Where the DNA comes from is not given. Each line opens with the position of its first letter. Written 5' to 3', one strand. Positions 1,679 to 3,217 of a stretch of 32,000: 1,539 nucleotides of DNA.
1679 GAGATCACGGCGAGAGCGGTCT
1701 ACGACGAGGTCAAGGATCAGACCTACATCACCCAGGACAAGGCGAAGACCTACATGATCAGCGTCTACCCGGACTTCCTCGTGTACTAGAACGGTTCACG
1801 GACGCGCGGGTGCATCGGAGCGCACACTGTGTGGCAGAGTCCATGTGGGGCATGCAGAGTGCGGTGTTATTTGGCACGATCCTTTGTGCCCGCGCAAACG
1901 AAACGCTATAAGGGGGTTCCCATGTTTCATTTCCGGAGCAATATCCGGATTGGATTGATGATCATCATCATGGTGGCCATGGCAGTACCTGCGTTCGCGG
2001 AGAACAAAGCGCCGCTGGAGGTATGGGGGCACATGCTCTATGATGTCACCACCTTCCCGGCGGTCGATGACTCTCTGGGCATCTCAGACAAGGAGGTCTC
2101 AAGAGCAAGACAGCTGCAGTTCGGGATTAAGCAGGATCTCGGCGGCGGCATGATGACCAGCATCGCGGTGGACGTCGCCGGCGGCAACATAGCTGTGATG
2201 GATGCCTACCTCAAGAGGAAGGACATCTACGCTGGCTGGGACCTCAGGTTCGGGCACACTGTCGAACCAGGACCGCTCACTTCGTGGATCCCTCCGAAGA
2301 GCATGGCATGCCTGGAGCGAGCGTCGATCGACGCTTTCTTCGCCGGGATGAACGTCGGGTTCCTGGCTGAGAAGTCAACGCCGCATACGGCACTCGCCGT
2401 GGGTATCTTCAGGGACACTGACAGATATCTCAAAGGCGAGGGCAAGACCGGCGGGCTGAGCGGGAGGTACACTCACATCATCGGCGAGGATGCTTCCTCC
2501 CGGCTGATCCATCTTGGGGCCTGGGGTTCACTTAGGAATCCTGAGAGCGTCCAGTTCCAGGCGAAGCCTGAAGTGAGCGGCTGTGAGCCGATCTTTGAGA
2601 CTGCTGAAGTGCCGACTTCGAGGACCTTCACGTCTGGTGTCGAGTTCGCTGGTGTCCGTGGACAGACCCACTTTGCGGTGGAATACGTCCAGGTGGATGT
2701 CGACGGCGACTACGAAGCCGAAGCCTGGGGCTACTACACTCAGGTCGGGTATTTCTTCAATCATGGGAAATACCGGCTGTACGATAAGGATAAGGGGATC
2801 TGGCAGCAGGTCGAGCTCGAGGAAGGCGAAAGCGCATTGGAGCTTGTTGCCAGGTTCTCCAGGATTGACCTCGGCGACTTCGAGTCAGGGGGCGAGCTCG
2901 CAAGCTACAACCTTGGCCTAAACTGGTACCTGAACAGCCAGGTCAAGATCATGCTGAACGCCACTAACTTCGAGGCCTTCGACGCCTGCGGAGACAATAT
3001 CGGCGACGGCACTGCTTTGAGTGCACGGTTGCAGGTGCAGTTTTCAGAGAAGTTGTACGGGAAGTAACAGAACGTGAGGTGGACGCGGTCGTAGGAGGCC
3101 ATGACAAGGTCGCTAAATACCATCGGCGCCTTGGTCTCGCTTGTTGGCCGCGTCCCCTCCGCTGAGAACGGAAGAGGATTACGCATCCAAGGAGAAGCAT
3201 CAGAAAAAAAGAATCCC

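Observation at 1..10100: Abrupt switch from diderm-bacterial, GC-rich DNA to archaeal, AT-rich DNA next to an IS200 element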

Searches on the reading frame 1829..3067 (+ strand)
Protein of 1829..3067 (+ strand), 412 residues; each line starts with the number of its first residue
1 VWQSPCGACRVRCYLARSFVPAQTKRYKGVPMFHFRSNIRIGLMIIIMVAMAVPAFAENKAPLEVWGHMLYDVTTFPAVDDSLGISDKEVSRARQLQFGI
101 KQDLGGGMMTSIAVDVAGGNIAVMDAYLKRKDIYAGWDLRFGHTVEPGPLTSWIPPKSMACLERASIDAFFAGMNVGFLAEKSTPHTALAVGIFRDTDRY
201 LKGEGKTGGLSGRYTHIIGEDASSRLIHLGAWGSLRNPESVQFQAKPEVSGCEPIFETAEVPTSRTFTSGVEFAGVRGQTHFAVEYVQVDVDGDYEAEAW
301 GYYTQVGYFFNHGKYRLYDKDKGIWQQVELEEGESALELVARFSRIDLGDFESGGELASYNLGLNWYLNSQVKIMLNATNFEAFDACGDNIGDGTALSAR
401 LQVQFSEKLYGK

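Call 5: search_protein_families(library=pfam, proteins=[window:1829-3067:+], max_evalue=0.01)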
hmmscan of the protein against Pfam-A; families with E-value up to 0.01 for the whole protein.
window:1829-3067:+ (412 aa): 1 family
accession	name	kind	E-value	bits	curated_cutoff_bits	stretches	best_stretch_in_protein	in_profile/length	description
PF07396.17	Porin_O_P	-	8.2e-19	68.5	20.9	1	95-405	43-370/370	Phosphate-selective porin O and P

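Call 6: search_protein_families(library=ncbifam, proteins=[window:1829-3067:+], max_evalue=0.01)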
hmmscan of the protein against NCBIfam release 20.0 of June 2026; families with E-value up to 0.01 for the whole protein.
window:1829-3067:+ (412 aa): 0 families

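Call 12: find_homologous_proteins(query=window:1922-3064:+)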
Query seq(381 aa) (381 aa): 8 proteins with E <= 0.001 among 4697 candidates.
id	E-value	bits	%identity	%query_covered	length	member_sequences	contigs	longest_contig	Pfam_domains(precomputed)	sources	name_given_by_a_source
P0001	3.6e-247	838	100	96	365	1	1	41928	PF07396.18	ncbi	ncbi:MAG: porin [archaeon]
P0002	1.2e-24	105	31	90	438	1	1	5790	PF07396.18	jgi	-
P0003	2.2e-22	98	32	76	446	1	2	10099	PF07396.18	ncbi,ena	-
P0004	1.7e-15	75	29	77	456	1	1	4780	PF07396.18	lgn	-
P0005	1.2e-13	69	27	83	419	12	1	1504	PF07396.18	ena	-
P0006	2.5e-8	52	28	55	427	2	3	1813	PF07396.18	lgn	-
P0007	5.0e-7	47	26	74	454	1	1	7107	PF07396.18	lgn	-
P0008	2.7e-4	38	26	71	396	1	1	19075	PF07396.18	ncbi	ncbi:MAG: OprO/OprP family phosphate-selective porin [Pseudomonadota bacterium]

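Call 13: find_encoding_contigs(protein=P0001, flank=10000, max_places=10)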
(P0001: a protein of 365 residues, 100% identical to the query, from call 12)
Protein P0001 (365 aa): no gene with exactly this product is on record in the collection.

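Call 14: list_cluster_members(proteins=[P0001, P0002, P0003])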
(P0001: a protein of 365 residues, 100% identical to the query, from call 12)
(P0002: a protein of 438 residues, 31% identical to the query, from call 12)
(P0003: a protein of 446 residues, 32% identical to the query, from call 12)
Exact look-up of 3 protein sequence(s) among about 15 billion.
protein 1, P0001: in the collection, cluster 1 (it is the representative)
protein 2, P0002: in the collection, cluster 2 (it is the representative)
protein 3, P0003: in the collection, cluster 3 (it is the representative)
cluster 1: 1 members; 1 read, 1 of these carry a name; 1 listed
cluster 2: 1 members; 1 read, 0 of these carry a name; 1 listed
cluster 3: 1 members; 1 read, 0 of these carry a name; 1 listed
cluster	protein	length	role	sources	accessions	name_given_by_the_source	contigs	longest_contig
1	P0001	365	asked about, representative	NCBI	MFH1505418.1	MAG: porin [archaeon]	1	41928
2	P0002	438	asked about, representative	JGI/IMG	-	-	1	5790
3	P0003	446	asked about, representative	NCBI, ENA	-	-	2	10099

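Call 15: find_related_loci(query=P0001, collection=genome_contigs, flank=10000)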
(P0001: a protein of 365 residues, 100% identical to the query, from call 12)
Query P0001 (365 aa) in genome_contigs; peptide patterns used: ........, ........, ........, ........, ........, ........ (x = any residue, [..] = any of these).
174 stretches matched a pattern, but none encodes a relative of the query by tblastn (E <= 1e-3).

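Call 17: find_encoding_contigs(protein=P0003, flank=10000, max_places=4)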
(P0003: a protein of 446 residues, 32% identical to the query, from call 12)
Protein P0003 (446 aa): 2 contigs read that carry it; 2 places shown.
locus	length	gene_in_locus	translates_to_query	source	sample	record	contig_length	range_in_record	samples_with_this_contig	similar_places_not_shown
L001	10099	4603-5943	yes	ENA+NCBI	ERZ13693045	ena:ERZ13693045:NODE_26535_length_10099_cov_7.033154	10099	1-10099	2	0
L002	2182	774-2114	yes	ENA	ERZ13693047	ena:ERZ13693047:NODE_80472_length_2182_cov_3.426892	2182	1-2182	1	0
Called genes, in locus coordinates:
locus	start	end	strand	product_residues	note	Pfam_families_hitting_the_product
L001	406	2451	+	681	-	PF13646:HEAT_2 (weak), PF02985:HEAT (faint), PF13646:HEAT_2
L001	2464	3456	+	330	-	PF01370:Epimerase (weak)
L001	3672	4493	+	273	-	PF09694:Gcw_chp (weak)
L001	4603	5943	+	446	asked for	PF07396:Porin_O_P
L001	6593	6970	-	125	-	PF16320:Ribosomal_L12_N, PF00542:Ribosomal_L12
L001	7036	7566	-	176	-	PF00466:Ribosomal_L10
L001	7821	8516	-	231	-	PF00687:Ribosomal_L1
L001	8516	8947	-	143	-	PF03946:Ribosomal_L11_N, PF00298:Ribosomal_L11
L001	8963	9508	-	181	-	PF02357:NusG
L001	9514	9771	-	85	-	PF00584:SecE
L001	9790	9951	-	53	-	PF00471:Ribosomal_L33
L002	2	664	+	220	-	?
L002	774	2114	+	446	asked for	PF07396:Porin_O_P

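Call 18: find_encoding_contigs(protein=P0002, flank=10000, max_places=4)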
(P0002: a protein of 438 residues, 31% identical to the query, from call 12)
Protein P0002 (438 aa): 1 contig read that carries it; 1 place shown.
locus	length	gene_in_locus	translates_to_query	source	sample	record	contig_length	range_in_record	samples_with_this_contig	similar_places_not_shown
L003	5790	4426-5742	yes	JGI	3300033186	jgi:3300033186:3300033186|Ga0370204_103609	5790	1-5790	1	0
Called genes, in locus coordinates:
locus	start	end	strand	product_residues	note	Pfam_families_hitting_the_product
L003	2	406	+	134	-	?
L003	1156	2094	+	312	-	PF12974:Phosphonate-bd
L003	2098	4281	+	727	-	PF00672:HAMP, PF00990:GGDEF, PF00563:EAL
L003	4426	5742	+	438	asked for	PF07396:Porin_O_P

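Call 59: search_protein_families(library=pfam, proteins=[L010:17-619:+, L010:616-825:+, L009:4320-4595:+, L009:2590-2910:+, L009:140-556:+], max_evalue=0.1)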
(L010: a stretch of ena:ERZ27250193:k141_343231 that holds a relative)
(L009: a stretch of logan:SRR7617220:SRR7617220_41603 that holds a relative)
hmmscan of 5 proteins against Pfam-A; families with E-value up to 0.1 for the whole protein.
L010:17-619:+ (200 aa): 0 families

L010:616-825:+ (69 aa): 1 family
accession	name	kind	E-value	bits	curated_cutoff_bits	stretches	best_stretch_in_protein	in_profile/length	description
PF09626.15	DHC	-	0.0026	19.2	22.2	1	9-52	20-63/116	Dihaem cytochrome c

L009:4320-4595:+ (91 aa): 1 family
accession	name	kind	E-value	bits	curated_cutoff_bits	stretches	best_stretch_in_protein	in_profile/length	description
PF01381.28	HTH_3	-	0.078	13.5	23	0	40-81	7-48/55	Helix-turn-helix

L009:2590-2910:+ (106 aa): 0 families

L009:140-556:+ (138 aa): 3 families
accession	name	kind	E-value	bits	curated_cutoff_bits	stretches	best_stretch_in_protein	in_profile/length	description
PF01267.22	F-actin_cap_A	-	0.062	13.2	24.2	1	27-115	5-89/263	F-actin capping protein alpha subunit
PF12515.13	CaATP_NAI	-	0.095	12.7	25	0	99-119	14-34/45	Ca2+-ATPase N terminal autoinhibitory domain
PF01242.24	PTPS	-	0.099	13.1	22.4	0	25-107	36-117/121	6-pyruvoyl tetrahydropterin synthase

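Call 81: predict_structure(alignment_id=A2)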
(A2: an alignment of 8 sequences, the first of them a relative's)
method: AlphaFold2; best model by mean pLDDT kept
length: 365 residues; sequences in the alignment: 8
mean_pLDDT: 86.5   pTM: 0.83
mean pLDDT of the five models: 86.5, 85.7, 85.4, 85.3, 78.8
residues with pLDDT >= 90: 195; 70-90: 134; 50-70: 22; < 50: 14
segments of 3 or more residues with pLDDT < 50: 1-11, 155-157
pLDDT, mean of each block of 10 residues (from residue 1): 37 79 94 87 89 91 92 85 89 90 85 79 76 91 89 56 91 70 93 89 88 90 93 93 89 95 89 84 92 96 88 96 95 94 94 94 70
secondary structure, 60 per line:
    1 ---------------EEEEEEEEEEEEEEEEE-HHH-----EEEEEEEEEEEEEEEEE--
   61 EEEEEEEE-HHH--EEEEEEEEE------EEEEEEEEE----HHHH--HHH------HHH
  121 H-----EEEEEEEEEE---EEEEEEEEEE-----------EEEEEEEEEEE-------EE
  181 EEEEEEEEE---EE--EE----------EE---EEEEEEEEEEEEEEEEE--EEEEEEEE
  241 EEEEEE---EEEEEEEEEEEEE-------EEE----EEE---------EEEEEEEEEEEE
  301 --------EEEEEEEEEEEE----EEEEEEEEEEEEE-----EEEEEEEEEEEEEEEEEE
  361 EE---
elements in order: E16-32 E42-58 E61-68 E75-83 E90-98 H103-106 H118-121 E127-136 E140-149 E161-171 E179-189 E214-230 E233-246 E250-262 E270-272 E277-279 E289-300 E309-320 E325-337 E343-362

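Call 85: fold_search(model_id=the predicted structure, library=pdb)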
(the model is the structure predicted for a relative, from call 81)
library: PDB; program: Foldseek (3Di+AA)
matches with E <= 10: 950; with E <= 0.001: 238
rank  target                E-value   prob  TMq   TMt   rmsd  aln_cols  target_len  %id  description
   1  2o4v_A                3.5e-18  1.00  0.80  0.71   4.3       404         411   19  An arginine ladder in OprP mediates phosphate specific transfer across the outer membrane (released 2006-12-26)
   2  4rjw                  4.9e-17  1.00  0.82  0.71   4.0       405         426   17  Crystal structure of Pseudomonas aeruginosa OprO (released 2015-10-21)
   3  4rjx                  1.1e-16  1.00  0.82  0.71   4.0       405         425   17  Crystal structure of the OprO mutant protein F62Y/D114Y (released 2015-10-21)
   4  8jto                  4.9e-12  1.00  0.57  0.60   7.8       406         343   11  Outer membrane porin of Burkholderia pseudomallei (BpsOmp38) in complex with ceftazidime (released 2024-06-26)
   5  6ehf                  8.7e-11  1.00  0.61  0.69   7.3       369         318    7  OmpT (in-vitro folded), an outer membrane protein Vibrio cholerae (trimer form) (released 2018-04-25)
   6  3wi4                  1.1e-10  1.00  0.54  0.62   7.0       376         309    9  Crystal structure of wild-type PorB from Neisseria meningitidis serogroup B (released 2014-01-01)
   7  6ehd                  1.9e-10  1.00  0.58  0.65   7.8       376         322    8  OmpT (in-vitro folded), an outer membrane protein of Vibrio cholerae (released 2018-04-25)
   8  6ehe                  2.3e-10  1.00  0.58  0.69   7.0       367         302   10  OmpTdeltaL8 (loop L8 deletion mutant of OmpT), an outer membrane protein of Vibrio cholerae (released 2018-04-25)
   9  8bys_A                2.8e-10  1.00  0.61  0.68   5.3       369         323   10  Outer membrane attachment porin OmpM1 from Veillonella parvula, native (released 2023-11-08)
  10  3wi5                  2.9e-10  1.00  0.55  0.62   6.5       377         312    9  Crystal structure of the Loop 7 mutant PorB from Neisseria meningitidis serogroup B (released 2014-01-01)
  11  5mdo_A                3.1e-10  1.00  0.56  0.60   6.7       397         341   10  Crystal structure of in vitro folded Chitoporin VhChip from Vibrio harveyi (crystal form I) (released 2017-12-20)
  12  5oyk                  4.2e-10  1.00  0.57  0.64   7.7       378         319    9  Outer-membrane expressed OmpT of Vibrio cholerae (released 2018-04-25)
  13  8byt_A                6.0e-10  1.00  0.62  0.72   5.1       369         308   10  Outer membrane attachment porin OmpM1 from Veillonella parvula, C3 symmetry (released 2023-11-08)
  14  5mdq_A                7.3e-10  1.00  0.59  0.61   6.4       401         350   10  Crystal structure of outer membrane expressed Chitoporin VhChip from Vibrio harveyi (released 2017-12-20)
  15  8bys_B                7.7e-10  1.00  0.60  0.67   5.4       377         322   11  Outer membrane attachment porin OmpM1 from Veillonella parvula, native (released 2023-11-08)
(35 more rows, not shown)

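Call 96: search_protein_families(library=padloc, proteins=[window:1922-3067:+], max_evalue=0.001)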
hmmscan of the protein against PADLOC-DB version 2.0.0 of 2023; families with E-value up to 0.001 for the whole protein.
window:1922-3067:+ (381 aa): 0 families
